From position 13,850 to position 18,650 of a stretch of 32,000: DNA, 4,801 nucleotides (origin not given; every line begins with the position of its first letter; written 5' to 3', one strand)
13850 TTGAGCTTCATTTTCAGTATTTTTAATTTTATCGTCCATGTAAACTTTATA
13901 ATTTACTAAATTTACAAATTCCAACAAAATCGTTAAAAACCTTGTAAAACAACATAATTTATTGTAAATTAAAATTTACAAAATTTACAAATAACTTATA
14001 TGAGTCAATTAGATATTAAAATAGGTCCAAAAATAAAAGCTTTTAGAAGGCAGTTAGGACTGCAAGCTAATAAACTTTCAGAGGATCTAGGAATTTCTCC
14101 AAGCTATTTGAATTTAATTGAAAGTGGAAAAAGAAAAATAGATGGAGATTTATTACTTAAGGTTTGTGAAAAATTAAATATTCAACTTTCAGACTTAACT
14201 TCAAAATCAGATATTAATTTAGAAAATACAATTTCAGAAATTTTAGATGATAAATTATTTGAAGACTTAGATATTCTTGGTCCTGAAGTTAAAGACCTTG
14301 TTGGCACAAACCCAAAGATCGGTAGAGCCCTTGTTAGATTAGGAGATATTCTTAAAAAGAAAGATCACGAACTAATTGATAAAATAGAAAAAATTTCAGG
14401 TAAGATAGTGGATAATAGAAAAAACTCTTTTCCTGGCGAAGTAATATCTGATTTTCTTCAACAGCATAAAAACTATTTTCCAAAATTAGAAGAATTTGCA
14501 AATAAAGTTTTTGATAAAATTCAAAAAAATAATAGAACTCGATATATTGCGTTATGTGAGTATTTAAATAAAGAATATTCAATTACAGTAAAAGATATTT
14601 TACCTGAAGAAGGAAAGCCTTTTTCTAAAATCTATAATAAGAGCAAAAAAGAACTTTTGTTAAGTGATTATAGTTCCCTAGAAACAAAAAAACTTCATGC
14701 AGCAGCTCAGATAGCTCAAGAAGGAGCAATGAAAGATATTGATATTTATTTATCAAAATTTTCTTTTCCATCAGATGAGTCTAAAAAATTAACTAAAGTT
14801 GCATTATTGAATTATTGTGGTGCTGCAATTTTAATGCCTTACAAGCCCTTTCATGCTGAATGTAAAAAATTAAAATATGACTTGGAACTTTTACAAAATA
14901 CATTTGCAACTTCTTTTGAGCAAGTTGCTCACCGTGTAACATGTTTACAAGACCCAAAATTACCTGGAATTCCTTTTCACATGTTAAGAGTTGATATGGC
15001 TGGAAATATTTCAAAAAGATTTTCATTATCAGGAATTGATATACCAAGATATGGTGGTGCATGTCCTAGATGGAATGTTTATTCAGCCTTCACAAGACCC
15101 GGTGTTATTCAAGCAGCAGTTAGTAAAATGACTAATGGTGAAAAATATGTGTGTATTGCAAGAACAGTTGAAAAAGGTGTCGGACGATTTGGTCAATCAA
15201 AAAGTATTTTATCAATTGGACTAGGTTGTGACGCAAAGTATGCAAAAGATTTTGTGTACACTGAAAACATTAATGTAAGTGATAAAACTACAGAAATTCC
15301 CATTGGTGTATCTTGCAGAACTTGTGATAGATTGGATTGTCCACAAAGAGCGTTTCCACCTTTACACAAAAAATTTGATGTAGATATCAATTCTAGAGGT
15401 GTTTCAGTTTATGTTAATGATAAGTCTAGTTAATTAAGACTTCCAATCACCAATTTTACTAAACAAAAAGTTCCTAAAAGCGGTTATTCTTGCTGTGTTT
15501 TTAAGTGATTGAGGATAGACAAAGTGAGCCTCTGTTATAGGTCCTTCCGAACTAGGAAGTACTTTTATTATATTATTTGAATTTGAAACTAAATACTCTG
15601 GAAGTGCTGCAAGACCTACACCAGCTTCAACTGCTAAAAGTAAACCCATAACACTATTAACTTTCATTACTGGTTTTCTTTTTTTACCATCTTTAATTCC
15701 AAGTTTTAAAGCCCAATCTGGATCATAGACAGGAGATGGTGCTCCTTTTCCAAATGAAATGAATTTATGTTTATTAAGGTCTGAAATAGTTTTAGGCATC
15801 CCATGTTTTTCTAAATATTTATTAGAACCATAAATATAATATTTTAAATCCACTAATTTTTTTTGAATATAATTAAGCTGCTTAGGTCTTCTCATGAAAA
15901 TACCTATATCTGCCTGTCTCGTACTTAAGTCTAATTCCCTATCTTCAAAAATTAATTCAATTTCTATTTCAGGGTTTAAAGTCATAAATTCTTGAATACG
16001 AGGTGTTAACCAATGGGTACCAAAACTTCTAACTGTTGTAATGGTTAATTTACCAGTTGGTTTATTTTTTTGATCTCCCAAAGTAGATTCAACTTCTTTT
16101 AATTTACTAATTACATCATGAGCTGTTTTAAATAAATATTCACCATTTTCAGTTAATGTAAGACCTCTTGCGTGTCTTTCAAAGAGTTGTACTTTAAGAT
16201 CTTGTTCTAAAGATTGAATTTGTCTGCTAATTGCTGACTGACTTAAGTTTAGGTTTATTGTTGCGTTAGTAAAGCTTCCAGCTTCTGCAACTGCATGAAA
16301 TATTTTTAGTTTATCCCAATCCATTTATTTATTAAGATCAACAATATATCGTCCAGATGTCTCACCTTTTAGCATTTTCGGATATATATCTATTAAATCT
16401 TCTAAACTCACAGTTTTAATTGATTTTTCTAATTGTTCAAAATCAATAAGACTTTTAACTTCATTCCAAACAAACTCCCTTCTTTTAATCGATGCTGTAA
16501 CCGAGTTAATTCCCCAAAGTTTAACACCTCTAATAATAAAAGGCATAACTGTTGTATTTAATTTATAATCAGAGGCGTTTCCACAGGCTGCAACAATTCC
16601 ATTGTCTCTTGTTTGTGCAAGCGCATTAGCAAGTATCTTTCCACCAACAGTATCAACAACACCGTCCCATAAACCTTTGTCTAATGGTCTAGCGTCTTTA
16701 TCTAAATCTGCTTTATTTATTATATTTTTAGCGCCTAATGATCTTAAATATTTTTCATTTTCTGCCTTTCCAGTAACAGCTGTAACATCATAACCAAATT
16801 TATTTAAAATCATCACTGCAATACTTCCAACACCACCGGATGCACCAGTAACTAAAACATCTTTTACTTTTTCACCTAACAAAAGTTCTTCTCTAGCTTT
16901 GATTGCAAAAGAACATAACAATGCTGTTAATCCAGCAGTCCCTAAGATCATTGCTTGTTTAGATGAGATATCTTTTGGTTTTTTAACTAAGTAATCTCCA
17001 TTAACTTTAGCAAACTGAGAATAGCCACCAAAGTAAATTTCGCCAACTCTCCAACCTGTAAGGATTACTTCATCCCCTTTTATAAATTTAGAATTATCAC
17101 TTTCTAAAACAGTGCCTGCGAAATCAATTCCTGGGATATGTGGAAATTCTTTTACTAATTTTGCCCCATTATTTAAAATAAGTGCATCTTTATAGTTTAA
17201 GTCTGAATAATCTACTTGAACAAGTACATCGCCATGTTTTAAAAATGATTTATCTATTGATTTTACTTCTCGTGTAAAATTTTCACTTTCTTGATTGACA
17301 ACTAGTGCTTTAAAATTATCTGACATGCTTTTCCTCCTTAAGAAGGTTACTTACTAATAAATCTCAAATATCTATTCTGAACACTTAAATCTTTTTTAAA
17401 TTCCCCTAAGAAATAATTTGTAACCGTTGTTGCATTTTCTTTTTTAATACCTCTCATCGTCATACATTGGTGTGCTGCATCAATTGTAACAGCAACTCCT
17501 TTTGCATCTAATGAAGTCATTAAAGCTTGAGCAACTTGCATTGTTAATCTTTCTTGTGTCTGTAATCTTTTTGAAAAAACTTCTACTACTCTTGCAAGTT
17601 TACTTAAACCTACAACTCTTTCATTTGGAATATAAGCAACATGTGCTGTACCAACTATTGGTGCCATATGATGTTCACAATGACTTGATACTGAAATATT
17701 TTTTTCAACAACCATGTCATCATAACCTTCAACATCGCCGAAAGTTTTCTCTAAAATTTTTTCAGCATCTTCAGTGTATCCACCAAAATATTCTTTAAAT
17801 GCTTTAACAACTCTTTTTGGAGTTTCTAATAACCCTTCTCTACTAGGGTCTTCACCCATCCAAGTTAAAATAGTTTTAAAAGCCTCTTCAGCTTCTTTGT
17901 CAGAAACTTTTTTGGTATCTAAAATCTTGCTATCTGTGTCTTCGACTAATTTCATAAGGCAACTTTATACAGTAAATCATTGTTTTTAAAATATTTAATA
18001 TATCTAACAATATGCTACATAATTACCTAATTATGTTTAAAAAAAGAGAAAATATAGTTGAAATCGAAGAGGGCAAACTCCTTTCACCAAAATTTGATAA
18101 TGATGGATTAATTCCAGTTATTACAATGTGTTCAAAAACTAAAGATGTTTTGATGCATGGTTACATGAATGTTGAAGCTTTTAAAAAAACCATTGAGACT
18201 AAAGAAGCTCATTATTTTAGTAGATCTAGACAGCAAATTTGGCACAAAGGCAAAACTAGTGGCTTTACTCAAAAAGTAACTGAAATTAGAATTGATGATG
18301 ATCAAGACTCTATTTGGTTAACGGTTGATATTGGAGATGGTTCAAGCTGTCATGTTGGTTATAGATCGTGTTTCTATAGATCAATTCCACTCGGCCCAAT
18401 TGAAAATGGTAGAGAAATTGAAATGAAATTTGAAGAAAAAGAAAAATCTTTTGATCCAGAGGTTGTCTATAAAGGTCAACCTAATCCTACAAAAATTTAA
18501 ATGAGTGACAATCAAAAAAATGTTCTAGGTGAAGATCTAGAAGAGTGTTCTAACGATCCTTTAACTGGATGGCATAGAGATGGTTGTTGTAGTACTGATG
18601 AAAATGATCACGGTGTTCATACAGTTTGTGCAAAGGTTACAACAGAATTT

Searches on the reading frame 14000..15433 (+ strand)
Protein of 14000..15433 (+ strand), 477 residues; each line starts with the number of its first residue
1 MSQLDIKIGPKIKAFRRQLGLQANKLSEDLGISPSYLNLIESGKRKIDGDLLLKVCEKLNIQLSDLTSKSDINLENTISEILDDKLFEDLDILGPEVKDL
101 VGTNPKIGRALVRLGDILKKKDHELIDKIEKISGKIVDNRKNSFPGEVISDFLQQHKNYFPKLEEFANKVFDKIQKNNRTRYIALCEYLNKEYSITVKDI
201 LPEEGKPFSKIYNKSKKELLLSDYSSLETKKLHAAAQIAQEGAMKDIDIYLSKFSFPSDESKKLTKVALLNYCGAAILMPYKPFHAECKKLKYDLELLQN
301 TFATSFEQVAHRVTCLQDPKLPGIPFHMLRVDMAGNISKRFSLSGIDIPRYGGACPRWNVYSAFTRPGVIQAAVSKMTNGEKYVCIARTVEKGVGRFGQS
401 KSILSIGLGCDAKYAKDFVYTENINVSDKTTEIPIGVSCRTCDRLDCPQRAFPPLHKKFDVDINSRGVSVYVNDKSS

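Call 11: search_protein_families(library=pfam, proteins=[window:14000-15433:+], max_evalue=0.0001)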
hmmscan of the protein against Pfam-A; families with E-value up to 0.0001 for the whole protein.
window:14000-15433:+ (477 aa): 5 families
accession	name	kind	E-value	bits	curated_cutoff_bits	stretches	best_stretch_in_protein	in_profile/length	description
PF09856.14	ScfRs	-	2.8e-59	199.9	24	1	316-471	2-157/157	Short-chain fatty acyl coenzyme A regulator, C-terminal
PF01381.28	HTH_3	-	1.6e-12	47.7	23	1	12-66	1-55/55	Helix-turn-helix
PF06114.19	Peptidase_M78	-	6.2e-10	39.4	22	1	213-313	24-122/123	IrrE N-terminal-like domain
PF12844.13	HTH_19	-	9.1e-09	35.5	30.2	1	11-68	3-60/64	Helix-turn-helix domain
PF13443.12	HTH_26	-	1e-05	26.1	22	1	12-66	2-57/63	Cro/C1-type HTH DNA-binding domain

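Call 13: search_protein_families(library=ncbifam, proteins=[window:14000-15433:+], max_evalue=0.00001)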
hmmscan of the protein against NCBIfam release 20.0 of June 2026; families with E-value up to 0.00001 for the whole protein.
window:14000-15433:+ (477 aa): 3 families
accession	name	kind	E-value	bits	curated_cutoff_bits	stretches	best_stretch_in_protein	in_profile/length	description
NF038139.1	Reg_Aceta_RamB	equivalog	2.4e-105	352.9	700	1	8-471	3-465/465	acetate metabolism transcriptional regulator RamB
TIGR03070.1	couple_hipB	subfamily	1.7e-07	31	71.65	1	7-63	2-58/58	type II toxin-antitoxin system Y4mF family antitoxin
NF006015.0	PRK08154.1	subfamily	1.9e-06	27.2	204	1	7-73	30-96/314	anaerobic benzoate catabolism transcriptional regulator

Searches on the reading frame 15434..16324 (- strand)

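Call 11: search_protein_families(library=pfam, proteins=[window:15434-16324:-], max_evalue=0.0001)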
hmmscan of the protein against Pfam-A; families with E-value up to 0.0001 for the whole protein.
window:15434-16324:- (296 aa): 2 families
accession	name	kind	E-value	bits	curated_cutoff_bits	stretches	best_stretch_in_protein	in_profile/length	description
PF03466.25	LysR_substrate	-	6.1e-30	104.6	28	1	87-287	2-204/209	LysR substrate binding domain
PF00126.33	HTH_1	-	3.5e-23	81.8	26.6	1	3-62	1-60/60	Bacterial regulatory helix-turn-helix protein, lysR family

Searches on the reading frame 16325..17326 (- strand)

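Call 11: search_protein_families(library=pfam, proteins=[window:16325-17326:-], max_evalue=0.0001)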
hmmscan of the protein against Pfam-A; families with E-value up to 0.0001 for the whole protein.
window:16325-17326:- (333 aa): 2 families
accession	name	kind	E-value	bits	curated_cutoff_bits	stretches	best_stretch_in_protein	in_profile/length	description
PF00107.32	ADH_zinc_N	-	6.4e-16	58.9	31.8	1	165-277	1-116/129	Zinc-binding dehydrogenase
PF08240.17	ADH_N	-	3.8e-11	43.6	23.5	1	31-118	2-104/104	Alcohol dehydrogenase GroES-like domain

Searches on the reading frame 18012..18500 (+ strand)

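Call 11: search_protein_families(library=pfam, proteins=[window:18012-18500:+], max_evalue=0.0001)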
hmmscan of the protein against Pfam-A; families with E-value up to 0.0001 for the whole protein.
window:18012-18500:+ (162 aa): 1 family
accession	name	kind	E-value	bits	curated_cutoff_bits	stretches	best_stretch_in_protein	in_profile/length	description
PF01502.23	PRA-CH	-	3.1e-30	104.3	27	1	48-122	1-74/74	Phosphoribosyl-AMP cyclohydrolase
